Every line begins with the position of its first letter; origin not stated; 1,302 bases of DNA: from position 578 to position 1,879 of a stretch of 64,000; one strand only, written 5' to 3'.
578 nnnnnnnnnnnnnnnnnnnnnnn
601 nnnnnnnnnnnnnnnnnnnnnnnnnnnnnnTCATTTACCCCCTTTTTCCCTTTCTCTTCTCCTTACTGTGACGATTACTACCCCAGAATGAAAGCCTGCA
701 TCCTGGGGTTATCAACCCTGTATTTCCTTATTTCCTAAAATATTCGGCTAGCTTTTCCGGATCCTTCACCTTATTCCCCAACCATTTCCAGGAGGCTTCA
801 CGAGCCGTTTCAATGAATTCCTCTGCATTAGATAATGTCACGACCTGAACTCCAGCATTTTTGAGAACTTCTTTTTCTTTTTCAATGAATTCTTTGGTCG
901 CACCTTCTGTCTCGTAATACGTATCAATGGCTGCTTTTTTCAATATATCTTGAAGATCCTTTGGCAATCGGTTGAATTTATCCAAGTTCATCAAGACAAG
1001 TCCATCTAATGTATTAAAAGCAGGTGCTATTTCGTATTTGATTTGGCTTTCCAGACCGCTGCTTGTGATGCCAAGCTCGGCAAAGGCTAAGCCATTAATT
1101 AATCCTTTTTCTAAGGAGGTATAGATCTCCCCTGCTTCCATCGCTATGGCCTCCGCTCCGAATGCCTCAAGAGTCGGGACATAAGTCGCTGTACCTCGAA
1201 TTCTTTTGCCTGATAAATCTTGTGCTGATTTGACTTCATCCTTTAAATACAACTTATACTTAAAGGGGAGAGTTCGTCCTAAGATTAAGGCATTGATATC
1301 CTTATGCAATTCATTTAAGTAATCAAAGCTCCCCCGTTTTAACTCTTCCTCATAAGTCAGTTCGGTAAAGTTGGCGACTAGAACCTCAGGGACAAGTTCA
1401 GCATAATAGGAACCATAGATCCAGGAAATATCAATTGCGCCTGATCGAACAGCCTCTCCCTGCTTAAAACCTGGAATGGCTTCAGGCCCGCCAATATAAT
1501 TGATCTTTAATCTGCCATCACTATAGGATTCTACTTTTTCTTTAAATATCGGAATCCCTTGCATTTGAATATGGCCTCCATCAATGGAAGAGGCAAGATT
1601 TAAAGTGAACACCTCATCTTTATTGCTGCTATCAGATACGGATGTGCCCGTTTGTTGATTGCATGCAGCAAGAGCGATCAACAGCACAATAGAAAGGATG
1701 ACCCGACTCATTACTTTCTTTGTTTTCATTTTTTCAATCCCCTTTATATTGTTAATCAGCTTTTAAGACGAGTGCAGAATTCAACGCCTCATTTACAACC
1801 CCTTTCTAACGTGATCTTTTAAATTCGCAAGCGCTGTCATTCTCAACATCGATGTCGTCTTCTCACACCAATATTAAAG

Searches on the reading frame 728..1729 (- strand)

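Call 62: search_protein_families(library=pfam, proteins=[window:728-1729:-], max_evalue=0.001)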
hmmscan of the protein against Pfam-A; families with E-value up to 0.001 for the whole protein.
window:728-1729:- (333 aa): 1 family
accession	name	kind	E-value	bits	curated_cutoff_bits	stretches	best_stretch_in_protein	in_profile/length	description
PF03480.18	DctP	-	7.1e-27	94.9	23.4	1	52-307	8-273/286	Bacterial extracellular solute-binding protein, family 7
